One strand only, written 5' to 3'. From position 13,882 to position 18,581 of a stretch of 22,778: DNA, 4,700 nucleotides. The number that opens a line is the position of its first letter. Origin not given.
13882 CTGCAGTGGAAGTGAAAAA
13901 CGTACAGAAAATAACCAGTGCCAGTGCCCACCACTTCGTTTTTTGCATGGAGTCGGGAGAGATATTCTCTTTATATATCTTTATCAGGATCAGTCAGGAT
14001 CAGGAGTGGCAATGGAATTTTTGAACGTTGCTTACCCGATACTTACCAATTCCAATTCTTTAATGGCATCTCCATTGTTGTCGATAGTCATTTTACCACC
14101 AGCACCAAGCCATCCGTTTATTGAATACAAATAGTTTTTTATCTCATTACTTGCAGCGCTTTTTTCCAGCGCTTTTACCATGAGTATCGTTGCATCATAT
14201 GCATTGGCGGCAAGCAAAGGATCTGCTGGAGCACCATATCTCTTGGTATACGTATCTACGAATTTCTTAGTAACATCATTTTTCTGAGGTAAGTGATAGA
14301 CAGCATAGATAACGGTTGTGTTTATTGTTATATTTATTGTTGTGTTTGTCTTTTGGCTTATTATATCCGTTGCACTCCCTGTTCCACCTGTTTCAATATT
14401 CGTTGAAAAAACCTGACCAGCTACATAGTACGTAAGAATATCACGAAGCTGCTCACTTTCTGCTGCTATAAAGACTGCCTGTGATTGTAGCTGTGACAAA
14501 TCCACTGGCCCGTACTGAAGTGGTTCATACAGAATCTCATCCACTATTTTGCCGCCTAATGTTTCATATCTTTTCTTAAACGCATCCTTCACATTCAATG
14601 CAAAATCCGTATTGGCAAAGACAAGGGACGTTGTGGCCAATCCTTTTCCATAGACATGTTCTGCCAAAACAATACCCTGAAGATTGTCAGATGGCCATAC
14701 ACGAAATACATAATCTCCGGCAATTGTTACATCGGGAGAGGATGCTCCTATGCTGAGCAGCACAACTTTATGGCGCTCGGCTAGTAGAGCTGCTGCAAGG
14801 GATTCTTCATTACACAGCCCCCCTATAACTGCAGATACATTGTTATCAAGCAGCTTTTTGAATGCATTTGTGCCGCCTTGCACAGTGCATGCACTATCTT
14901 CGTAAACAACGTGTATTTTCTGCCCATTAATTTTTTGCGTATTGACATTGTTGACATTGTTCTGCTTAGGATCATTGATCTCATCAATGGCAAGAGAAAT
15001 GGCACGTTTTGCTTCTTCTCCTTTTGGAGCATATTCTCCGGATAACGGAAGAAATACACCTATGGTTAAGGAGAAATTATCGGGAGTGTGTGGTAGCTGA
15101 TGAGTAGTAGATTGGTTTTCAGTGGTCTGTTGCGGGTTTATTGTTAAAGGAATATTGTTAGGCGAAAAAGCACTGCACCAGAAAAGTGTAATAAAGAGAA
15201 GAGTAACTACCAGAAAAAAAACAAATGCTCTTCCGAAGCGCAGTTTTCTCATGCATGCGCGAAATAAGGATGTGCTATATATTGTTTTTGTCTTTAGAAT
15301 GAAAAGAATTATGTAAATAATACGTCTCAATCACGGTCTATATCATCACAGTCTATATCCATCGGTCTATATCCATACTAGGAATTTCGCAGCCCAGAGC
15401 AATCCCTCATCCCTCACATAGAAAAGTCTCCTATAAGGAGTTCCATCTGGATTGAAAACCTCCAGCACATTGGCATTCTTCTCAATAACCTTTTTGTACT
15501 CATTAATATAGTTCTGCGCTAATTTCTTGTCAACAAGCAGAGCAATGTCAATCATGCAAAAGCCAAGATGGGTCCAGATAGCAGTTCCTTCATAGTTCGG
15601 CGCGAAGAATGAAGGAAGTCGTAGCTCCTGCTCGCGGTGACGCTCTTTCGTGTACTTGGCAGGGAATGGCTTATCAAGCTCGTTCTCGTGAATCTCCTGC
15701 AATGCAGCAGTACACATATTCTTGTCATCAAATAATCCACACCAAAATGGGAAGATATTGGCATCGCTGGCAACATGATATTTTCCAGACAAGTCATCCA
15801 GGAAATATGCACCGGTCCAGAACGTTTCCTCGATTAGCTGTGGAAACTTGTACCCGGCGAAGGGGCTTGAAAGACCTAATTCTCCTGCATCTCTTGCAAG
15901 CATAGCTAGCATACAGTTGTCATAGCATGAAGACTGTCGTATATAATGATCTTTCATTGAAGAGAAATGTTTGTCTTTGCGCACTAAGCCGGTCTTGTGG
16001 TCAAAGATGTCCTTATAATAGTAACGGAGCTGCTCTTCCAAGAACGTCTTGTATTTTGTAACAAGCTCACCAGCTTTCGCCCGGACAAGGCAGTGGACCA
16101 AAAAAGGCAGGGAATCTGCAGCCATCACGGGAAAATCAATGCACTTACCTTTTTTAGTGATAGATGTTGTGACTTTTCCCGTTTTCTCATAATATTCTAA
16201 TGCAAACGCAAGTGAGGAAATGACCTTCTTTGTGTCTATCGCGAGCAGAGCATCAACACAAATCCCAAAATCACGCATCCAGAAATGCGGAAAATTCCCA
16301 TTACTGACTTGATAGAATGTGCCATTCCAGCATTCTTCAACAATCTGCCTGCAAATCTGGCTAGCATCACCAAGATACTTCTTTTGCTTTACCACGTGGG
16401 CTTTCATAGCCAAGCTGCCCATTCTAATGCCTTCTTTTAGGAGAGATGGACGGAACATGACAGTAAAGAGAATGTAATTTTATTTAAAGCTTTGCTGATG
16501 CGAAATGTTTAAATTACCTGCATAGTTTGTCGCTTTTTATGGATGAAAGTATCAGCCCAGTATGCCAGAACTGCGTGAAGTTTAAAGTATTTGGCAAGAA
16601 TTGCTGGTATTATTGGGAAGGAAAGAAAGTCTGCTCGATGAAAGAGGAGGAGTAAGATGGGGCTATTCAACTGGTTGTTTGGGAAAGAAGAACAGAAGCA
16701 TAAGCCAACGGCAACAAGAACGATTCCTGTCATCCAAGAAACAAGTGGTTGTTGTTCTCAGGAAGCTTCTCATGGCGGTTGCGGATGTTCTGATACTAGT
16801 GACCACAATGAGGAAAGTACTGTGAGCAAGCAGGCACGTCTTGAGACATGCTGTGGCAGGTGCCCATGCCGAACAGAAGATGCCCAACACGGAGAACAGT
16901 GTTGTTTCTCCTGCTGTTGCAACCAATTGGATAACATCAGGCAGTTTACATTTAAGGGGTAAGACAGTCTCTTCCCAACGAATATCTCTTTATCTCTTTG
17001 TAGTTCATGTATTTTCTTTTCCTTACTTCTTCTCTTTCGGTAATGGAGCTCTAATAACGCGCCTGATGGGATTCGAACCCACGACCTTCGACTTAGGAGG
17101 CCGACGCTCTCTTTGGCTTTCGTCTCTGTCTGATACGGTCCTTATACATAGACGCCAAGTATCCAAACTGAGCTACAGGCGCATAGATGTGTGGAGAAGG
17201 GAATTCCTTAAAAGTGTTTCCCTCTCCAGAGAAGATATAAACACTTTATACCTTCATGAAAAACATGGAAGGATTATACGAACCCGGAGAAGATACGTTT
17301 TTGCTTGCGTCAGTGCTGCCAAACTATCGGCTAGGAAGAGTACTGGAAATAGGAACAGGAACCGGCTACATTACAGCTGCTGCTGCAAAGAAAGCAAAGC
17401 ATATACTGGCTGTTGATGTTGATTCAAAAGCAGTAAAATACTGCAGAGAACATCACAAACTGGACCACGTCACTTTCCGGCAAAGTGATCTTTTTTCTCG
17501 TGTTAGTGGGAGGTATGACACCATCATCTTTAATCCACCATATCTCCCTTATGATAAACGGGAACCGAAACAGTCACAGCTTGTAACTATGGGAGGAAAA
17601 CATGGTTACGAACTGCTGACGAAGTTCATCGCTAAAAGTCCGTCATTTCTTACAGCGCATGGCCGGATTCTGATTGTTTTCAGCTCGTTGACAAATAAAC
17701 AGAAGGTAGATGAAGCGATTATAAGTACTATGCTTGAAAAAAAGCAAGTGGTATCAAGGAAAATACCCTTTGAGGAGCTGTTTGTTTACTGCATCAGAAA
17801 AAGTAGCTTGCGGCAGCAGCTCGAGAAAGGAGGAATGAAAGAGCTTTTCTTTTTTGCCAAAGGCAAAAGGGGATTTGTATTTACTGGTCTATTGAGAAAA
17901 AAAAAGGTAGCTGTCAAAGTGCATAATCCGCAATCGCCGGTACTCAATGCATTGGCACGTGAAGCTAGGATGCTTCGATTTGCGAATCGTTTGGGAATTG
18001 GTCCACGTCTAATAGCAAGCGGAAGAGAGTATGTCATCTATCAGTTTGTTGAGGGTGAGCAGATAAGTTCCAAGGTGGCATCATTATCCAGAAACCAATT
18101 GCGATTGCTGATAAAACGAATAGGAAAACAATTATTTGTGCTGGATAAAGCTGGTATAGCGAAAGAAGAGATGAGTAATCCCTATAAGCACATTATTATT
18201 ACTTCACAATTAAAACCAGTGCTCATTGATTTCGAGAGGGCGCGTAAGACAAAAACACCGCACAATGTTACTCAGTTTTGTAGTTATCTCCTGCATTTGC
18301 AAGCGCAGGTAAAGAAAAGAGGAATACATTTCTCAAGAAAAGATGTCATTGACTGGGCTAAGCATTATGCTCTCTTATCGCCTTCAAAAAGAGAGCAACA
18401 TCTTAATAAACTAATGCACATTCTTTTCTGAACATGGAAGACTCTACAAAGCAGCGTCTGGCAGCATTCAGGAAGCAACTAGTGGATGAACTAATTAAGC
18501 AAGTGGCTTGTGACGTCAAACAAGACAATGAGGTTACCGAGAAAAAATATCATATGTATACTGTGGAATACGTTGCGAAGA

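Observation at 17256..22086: Tightly coupled six-gene operon with an unfamiliar gene combination: methyltransferase-kinase fusion, unknown, methyltransferase, unknown, MIT-like AAA+ ATPase, radical SAM/SPASM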

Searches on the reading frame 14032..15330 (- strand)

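Call 86: search_protein_families(library=pfam, proteins=[window:14032-15330:-], max_evalue=0.001)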
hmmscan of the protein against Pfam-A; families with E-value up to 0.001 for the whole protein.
window:14032-15330:- (432 aa): 3 families
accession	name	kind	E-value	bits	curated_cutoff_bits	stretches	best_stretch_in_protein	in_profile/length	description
PF13458.12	Peripla_BP_6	-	2.2e-32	113.5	31.7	1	88-428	2-335/343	Periplasmic binding protein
PF01094.35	ANF_receptor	-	7.5e-26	91.4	25.4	1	109-429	4-348/353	Receptor family ligand binding region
PF13433.12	Peripla_BP_5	-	1.3e-05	25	27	0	89-172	2-76/363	Periplasmic binding protein domain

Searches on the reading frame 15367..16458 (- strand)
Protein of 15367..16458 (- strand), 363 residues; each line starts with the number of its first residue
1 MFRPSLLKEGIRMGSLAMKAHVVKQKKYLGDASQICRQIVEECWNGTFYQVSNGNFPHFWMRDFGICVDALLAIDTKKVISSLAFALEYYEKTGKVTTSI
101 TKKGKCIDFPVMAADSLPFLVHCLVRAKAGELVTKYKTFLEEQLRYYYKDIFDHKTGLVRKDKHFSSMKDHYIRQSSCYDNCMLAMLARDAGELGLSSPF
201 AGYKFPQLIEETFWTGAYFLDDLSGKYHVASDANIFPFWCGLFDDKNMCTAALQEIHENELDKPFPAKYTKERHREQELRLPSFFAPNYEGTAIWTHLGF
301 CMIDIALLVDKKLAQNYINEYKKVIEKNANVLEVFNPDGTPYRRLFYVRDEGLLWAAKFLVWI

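Call 63: search_protein_families(library=pfam, proteins=[window:15367-16458:-], max_evalue=0.1)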
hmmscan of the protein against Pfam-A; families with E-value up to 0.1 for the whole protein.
window:15367-16458:- (363 aa): 0 families

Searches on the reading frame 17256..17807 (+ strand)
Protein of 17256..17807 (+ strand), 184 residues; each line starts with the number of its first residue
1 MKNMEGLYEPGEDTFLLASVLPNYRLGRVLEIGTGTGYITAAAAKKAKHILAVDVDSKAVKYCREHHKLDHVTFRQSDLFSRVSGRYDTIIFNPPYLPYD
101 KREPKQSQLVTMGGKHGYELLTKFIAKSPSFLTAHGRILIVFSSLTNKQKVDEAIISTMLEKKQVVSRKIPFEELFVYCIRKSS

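Call 87: search_solved_structures(query=window:17256-17807:+, max_evalue=1e-8)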
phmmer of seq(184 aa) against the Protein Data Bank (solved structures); distinct sequences matched with E-value up to 1e-8: 7.
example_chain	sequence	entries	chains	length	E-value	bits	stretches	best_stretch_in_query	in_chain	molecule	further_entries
8cnc_A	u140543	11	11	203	6.6e-11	45.9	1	6-178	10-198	Methyltransferase N6AMT1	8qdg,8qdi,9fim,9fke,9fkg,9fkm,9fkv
6h1d_A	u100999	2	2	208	7.2e-11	45.8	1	6-178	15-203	HemK methyltransferase family member 2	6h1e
6khs_A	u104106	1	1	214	8e-11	45.7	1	6-178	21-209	Methyltransferase N6AMT1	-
6k0x_A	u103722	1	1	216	8.2e-11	45.6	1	6-178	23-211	Methyltransferase N6AMT1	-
6kmr_B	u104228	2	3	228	9.8e-11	45.4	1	6-178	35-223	Methyltransferase N6AMT1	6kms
6ped_A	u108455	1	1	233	1.1e-10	45.3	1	6-178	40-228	Methyltransferase N6AMT1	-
3q87_B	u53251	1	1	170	8.2e-09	39.1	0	7-125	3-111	N6 adenine specific DNA methylase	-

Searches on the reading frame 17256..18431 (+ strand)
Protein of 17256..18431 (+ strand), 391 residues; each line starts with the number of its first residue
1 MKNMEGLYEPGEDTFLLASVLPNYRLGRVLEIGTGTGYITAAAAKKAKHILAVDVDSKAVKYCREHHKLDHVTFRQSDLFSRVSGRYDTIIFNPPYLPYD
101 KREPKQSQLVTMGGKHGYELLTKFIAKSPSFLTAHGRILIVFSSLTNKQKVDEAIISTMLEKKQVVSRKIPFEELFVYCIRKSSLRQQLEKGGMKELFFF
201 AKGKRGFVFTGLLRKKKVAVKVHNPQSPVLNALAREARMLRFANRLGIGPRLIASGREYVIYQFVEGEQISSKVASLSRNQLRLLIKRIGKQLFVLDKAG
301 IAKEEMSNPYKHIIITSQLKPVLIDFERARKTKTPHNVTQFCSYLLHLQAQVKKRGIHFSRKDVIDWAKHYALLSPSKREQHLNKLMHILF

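Call 5: search_protein_families(library=pfam, proteins=[window:17256-18431:+], max_evalue=0.1)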
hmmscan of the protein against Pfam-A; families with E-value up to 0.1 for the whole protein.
window:17256-18431:+ (391 aa): 21 families
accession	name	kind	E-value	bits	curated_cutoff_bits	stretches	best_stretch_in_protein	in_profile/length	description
PF05175.20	MTS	-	3.3e-18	66.3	23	1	14-169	20-163/170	Methyltransferase small domain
PF13847.12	Methyltransf_31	-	1.4e-09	38.2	27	1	28-141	6-110/145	Methyltransferase domain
PF13649.12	Methyltransf_25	-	2e-08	35.3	27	1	29-92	1-70/97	Methyltransferase domain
PF08242.18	Methyltransf_12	-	2.3e-06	28.7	30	1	30-92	1-71/98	Methyltransferase domain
PF08241.18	Methyltransf_11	-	3.9e-06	27.9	21.2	1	30-80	1-52/95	Methyltransferase domain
PF06325.19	PrmA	-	1.5e-05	25.1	22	1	28-76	164-213/296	Ribosomal protein L11 methyltransferase (PrmA)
PF01636.29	APH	-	1.8e-05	25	23.2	1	217-299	22-110/239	Phosphotransferase enzyme family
PF13489.12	Methyltransf_23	-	0.00027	21.1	27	1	23-92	20-87/164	Methyltransferase domain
PF07669.17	Eco57I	-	0.00043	20.9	25.3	1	74-165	65-159/171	Eco57I restriction-modification methylase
PF00398.26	RrnaAD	-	0.00067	19.3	24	1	28-74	33-80/263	Ribosomal RNA adenine dimethylase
PF10354.15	BMT5-like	-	0.00094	19.9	24.7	1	53-172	60-156/168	rRNA (uridine-N3-)-methyltransferase BTM5-like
PF05401.17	NodS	-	0.004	17.5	24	1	23-92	41-112/201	Nodulation protein S (NodS)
PF02475.24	TRM5-TYW2_MTfase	-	0.0046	17.4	28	1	28-73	39-86/164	TRM5/TYW2 methyltransferase domain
PF03602.21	Cons_hypoth95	-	0.01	16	24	1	27-97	43-124/182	Conserved hypothetical protein 95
PF01170.24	UPF0020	-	0.011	15.9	22.3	1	43-107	73-142/197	RMKL-like, methyltransferase domain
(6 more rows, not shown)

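Call 6: search_protein_families(library=ncbifam, proteins=[window:17256-18431:+], max_evalue=0.1)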
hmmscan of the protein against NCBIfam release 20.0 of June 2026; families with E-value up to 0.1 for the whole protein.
window:17256-18431:+ (391 aa): 46 families (the best 25 are shown)
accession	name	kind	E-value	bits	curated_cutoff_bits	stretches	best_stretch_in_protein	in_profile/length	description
NF011529.0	PRK14968.1-3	equivalog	9.1e-49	165.6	162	1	2-182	11-196/198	putative methyltransferase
TIGR00537.1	hemK_rel_arch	hypoth_equivalog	3.9e-39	134.2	87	1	7-178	1-176/179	HemK2/MTQ2 family protein methyltransferase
NF011530.0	PRK14968.1-4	equivalog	8.7e-32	110.1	243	1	4-178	16-193/202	putative methyltransferase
NF011527.0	PRK14968.1-1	equivalog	1.8e-26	93.1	242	1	5-181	12-190/192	putative methyltransferase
TIGR03534.1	RF_mod_PrmC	equivalog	3.8e-20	72.4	199.1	1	24-158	87-234/253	peptide chain release factor N(5)-glutamine methyltransferase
NF011528.0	PRK14968.1-2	equivalog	2e-18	66.6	171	1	6-180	19-195/205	putative methyltransferase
TIGR00536.1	hemK_fam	subfamily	1.7e-17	63.5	115.5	1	17-158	106-260/286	HemK family protein methyltransferase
TIGR03533.1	L3_gln_methyl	equivalog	3.9e-13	49.4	229.7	1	20-140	116-249/284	50S ribosomal protein L3 N(5)-glutamine methyltransferase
NF007023.0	PRK09489.1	equivalog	6.3e-10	38.7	295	1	15-96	186-271/342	16S rRNA (guanine(1207)-N(2))-methyltransferase RsmC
TIGR00755.1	ksgA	equivalog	1.7e-07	30.9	171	1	27-96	31-104/256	16S rRNA (adenine(1518)-N(6)/adenine(1519)-N(6))-dimethyltransferase RsmA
TIGR02021.1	BchM-ChlM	equivalog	2.5e-07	30.4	158.9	1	28-91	57-123/218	magnesium protoporphyrin IX methyltransferase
NF000499.2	Erm23S_rRNA_broad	equivalog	4.4e-07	29.5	212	1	28-80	26-79/244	23S ribosomal RNA methyltransferase Erm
NF043040.1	corrin_prot_MT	hypoth_equivalog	8.5e-07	28.6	180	1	27-71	43-87/216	corrinoid protein-associated methyltransferase CpaM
NF001786.0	PRK00517.2-4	equivalog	1.1e-05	24.7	327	1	28-93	146-213/277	50S ribosomal protein L11 methyltransferase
NF047853.1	tRm6a37MtseTrmN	equivalog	1.2e-05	25.2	350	1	11-98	29-126/244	tRNA(1)(Val) (adenine(37)-N(6))-methyltransferase TrmN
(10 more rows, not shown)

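Call 49: search_protein_families(library=padloc, proteins=[window:17256-18431:+], max_evalue=0.001)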
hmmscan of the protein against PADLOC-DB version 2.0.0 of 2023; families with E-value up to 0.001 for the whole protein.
window:17256-18431:+ (391 aa): 6 families
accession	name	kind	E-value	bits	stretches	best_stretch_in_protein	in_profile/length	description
PDLC04134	mad2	-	1.1e-22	78.6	1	6-154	272-408/492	mads_2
PDLC03248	MTase_II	-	1.3e-05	22.2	1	27-162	32-167/521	Type II methyltransferase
PDLC03227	MTase_II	-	7e-05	19.9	1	14-141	37-186/494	Type II methyltransferase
PDLC03258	MTase_II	-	9.4e-05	19.7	1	29-168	45-180/366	Type II methyltransferase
PDLC03267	MTase_II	-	0.00014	19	1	27-141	36-168/539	Type II methyltransferase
PDLC03719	oMTase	-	0.00071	16.7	0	28-145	52-168/387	orphan methyltransferase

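Call 72: list_cluster_members(proteins=[window:17256-18428:+, window:18434-18991:+, window:18985-19488:+, P0001, P0002, P0122])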
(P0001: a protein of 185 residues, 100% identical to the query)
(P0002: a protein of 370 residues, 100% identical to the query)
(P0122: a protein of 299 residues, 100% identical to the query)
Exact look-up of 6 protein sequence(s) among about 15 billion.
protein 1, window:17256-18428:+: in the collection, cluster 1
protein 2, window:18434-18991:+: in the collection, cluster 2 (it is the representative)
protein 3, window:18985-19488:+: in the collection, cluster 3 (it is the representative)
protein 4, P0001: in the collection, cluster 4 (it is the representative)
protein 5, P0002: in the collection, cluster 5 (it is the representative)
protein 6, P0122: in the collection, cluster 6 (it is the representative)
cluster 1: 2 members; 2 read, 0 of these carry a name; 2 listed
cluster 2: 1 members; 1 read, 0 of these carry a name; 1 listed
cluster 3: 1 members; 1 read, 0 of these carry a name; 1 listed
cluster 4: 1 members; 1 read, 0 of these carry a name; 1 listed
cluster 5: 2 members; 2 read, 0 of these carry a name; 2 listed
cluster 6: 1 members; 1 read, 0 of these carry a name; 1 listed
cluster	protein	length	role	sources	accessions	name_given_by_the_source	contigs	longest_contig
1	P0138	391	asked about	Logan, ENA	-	-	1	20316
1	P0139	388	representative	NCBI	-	-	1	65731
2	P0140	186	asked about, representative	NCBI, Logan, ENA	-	-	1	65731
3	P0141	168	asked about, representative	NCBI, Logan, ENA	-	-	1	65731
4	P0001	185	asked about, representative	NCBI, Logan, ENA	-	-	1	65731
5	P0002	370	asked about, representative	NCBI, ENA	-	-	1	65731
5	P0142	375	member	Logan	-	-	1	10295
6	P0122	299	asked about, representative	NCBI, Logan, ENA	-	-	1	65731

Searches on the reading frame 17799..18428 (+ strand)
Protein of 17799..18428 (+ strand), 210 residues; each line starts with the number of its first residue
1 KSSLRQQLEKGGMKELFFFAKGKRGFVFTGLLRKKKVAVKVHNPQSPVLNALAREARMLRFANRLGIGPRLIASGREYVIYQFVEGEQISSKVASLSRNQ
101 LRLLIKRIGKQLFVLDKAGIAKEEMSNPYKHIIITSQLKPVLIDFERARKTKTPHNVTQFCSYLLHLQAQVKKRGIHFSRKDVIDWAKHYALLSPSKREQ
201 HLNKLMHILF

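Call 22: search_solved_structures(query=window:17799-18428:+, max_evalue=1, show_alignments=2)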
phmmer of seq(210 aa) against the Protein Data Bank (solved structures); distinct sequences matched with E-value up to 1: 3.
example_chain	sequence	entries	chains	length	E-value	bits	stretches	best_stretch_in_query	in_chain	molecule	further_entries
7vnx_A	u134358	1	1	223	4.2e-14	56.1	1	11-174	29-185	TkArkI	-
8yv4_A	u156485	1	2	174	2.3e-09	40.6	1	54-166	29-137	Putative serine/threonine protein kinase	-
8yv5_B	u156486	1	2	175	2.3e-09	40.6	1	54-166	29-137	Putative serine/threonine protein kinase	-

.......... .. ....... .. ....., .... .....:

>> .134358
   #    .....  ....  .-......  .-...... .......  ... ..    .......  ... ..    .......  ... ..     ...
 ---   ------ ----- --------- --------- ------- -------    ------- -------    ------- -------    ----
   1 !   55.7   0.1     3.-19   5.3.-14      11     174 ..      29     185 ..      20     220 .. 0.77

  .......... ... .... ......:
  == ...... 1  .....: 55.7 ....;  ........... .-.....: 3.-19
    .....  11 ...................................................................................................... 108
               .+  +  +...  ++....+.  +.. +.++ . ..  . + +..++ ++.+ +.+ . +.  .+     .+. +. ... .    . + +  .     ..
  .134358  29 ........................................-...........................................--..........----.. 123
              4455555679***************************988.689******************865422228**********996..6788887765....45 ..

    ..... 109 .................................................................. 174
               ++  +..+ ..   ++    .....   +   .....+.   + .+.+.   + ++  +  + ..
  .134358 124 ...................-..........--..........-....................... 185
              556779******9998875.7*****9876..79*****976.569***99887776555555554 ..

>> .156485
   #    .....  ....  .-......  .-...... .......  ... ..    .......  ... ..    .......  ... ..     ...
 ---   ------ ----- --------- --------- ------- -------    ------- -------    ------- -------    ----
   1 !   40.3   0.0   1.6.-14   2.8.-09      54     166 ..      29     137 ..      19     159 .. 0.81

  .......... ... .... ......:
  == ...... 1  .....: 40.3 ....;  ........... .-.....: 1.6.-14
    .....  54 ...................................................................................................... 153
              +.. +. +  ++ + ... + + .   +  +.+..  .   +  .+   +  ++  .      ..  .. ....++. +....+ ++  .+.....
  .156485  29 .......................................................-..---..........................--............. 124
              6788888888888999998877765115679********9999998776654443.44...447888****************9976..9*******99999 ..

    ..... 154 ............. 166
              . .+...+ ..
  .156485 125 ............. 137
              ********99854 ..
